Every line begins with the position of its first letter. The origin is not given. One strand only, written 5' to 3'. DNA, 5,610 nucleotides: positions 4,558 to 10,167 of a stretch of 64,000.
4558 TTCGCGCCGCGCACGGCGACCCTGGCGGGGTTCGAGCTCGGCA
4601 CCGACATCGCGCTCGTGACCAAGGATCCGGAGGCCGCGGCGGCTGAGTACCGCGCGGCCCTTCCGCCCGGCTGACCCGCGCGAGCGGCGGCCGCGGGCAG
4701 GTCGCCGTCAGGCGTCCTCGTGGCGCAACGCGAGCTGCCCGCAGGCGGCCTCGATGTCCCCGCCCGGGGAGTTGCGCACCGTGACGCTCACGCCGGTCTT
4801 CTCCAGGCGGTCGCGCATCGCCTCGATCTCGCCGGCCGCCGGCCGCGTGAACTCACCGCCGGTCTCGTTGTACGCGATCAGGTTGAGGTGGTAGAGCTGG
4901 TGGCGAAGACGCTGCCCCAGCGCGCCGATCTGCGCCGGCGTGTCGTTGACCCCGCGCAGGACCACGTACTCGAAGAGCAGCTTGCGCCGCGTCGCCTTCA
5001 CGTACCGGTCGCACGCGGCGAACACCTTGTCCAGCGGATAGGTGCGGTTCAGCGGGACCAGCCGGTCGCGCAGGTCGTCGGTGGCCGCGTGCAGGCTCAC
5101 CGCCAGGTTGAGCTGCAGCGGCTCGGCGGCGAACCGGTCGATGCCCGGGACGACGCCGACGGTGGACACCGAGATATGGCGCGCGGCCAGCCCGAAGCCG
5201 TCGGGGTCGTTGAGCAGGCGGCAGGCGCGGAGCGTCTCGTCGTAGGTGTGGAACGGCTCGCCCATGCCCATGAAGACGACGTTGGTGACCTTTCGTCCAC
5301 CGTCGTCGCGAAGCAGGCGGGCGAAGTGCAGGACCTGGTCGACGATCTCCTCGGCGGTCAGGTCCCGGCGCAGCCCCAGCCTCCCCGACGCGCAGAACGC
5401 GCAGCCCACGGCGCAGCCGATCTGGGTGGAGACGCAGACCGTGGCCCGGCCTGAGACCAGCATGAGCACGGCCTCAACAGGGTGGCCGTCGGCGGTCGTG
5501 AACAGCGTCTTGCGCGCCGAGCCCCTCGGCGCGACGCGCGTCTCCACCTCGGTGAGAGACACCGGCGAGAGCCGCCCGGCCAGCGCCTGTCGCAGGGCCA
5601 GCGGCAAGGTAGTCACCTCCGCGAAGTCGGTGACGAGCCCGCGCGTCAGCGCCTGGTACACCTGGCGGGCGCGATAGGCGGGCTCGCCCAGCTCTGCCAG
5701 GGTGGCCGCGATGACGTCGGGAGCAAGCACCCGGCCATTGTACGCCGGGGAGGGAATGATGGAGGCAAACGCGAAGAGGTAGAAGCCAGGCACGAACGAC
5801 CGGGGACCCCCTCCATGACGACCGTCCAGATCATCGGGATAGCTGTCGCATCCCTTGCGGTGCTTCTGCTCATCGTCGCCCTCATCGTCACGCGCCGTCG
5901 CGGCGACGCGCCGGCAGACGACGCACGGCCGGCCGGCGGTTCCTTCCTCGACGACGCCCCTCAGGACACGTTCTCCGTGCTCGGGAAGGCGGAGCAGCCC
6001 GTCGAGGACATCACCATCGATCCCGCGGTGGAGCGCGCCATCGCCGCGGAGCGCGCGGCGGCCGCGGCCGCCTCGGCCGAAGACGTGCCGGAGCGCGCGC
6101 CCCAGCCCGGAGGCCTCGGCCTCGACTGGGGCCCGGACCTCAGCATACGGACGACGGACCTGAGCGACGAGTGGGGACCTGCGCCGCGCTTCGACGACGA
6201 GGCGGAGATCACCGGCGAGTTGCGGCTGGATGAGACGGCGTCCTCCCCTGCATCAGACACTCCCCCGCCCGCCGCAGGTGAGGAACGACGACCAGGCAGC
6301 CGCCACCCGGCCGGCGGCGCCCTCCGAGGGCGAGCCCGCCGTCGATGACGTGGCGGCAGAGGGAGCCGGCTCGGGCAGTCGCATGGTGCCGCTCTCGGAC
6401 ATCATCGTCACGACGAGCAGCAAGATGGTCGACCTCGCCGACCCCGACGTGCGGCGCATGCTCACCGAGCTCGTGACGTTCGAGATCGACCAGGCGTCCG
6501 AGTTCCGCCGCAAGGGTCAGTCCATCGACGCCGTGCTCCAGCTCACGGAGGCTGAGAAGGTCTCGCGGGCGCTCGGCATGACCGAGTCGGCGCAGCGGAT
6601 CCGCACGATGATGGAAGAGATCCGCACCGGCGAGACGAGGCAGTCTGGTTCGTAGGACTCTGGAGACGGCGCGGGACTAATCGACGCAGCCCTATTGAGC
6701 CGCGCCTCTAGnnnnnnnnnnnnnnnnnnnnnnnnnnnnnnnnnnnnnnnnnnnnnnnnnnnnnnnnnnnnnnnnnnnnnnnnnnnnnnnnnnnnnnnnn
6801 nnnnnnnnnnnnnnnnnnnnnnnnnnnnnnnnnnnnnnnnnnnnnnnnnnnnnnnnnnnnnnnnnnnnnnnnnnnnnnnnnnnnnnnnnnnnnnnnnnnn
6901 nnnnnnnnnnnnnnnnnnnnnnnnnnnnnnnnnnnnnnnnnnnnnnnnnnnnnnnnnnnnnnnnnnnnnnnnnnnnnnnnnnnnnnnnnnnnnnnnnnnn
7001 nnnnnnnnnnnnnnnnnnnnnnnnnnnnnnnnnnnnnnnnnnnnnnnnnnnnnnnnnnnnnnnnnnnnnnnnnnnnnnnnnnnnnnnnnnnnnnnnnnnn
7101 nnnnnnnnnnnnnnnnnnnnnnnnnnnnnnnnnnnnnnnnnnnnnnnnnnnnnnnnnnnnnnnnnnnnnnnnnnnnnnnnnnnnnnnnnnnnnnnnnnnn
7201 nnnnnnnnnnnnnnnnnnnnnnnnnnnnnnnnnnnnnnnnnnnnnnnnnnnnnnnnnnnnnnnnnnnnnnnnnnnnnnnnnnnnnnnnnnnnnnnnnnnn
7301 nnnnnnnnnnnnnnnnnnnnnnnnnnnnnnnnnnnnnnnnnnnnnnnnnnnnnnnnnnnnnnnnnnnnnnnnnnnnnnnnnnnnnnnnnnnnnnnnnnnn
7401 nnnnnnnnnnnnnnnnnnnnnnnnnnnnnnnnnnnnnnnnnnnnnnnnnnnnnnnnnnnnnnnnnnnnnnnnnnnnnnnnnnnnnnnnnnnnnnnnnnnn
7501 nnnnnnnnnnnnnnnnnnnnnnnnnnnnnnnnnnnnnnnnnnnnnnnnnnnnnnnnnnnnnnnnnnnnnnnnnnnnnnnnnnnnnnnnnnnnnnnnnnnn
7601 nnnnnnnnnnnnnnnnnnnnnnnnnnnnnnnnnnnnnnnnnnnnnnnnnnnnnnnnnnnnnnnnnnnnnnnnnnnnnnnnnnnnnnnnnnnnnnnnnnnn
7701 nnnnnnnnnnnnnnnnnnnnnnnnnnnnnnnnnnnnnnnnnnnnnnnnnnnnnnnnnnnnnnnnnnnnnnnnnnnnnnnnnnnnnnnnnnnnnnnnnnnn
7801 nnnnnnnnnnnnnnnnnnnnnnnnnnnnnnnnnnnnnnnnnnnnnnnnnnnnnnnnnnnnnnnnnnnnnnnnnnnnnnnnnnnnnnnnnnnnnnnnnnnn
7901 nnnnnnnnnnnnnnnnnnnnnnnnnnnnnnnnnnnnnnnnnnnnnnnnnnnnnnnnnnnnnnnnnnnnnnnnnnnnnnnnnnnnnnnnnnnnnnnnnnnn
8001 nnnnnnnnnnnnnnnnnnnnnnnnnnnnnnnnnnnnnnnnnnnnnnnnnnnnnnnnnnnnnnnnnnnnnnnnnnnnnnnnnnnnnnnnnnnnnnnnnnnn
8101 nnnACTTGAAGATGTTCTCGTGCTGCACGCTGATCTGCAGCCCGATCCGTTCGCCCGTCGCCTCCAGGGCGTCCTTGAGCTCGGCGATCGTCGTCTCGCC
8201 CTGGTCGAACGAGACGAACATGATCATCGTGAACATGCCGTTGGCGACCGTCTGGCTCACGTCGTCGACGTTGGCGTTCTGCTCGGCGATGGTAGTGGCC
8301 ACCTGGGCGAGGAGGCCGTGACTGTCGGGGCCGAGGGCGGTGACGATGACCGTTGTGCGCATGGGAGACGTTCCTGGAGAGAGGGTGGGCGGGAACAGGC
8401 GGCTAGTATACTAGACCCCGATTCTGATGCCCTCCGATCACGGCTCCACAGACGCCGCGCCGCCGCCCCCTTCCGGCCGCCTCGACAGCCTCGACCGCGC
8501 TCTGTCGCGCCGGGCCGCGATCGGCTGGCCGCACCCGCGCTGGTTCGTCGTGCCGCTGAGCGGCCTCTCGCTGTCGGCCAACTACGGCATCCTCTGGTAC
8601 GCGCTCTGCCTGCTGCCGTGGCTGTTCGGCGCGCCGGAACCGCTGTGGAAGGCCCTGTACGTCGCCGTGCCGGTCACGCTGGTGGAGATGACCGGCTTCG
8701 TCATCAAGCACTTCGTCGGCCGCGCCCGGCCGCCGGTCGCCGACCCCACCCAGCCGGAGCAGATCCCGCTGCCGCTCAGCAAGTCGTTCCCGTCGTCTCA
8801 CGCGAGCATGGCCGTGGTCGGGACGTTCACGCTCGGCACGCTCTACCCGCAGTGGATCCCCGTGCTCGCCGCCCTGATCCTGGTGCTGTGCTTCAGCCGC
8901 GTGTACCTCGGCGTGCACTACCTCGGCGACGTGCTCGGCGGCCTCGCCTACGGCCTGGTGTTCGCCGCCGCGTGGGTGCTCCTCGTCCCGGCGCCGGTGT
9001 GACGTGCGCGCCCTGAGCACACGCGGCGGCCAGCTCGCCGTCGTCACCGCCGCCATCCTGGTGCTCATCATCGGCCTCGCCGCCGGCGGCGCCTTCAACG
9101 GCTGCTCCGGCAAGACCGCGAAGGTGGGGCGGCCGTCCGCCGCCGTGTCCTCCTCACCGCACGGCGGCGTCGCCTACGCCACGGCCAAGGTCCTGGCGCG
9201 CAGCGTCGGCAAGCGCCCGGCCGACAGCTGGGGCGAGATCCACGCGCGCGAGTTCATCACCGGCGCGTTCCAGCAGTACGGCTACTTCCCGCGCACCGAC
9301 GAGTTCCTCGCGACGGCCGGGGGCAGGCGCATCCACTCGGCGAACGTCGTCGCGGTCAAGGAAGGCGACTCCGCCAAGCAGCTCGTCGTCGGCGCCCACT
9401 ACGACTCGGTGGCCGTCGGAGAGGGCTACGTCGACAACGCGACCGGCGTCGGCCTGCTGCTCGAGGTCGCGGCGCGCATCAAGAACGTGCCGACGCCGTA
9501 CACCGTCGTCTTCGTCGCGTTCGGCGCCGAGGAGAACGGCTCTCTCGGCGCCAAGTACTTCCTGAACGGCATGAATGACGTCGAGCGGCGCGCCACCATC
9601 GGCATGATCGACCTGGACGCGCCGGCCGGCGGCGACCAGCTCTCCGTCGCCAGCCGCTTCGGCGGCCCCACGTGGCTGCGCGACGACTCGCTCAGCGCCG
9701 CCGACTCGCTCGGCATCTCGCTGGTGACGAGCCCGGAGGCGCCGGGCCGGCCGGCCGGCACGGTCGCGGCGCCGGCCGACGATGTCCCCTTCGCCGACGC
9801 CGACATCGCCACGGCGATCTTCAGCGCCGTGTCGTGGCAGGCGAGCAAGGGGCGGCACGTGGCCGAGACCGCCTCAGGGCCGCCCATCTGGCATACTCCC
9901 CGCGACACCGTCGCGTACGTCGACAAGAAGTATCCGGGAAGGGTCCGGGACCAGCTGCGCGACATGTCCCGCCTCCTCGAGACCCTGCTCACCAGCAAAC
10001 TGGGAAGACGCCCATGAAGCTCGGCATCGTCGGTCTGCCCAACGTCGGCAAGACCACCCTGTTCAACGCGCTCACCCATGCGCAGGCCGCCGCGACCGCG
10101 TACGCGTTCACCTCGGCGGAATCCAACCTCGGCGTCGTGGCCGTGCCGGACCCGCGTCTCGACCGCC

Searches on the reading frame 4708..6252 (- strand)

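Call 73: search_protein_families(library=pfam, proteins=[window:4708-6252:-], max_evalue=0.00001)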
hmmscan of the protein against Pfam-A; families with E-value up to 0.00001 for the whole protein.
window:4708-6252:- (514 aa): 1 family
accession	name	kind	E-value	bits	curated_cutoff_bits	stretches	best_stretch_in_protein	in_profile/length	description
PF04055.27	Radical_SAM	-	2.7e-14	54.1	29.5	1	275-438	2-157/166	Radical SAM superfamily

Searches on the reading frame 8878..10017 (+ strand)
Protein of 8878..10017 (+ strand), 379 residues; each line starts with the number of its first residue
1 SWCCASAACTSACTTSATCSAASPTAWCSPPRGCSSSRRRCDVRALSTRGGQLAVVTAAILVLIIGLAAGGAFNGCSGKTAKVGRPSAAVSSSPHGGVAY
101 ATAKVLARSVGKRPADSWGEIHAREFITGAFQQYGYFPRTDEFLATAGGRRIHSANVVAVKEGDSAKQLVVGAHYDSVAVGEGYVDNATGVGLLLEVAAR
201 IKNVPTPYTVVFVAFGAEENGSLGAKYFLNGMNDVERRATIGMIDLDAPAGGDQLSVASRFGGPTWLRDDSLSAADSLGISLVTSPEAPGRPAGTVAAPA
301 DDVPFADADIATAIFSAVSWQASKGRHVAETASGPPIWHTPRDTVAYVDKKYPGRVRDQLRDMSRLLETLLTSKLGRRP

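Call 74: search_protein_families(library=pfam, proteins=[window:8878-10017:+], max_evalue=0.00001)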
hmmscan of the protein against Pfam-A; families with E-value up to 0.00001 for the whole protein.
window:8878-10017:+ (379 aa): 2 families
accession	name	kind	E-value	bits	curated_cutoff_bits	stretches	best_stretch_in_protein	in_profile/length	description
PF04389.22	Peptidase_M28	-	3.8e-30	105.5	21.3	1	156-361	1-190/193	Peptidase family M28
PF01546.33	Peptidase_M20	-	5.6e-06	26.8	24.6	1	178-239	27-91/206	Peptidase family M20/M25/M40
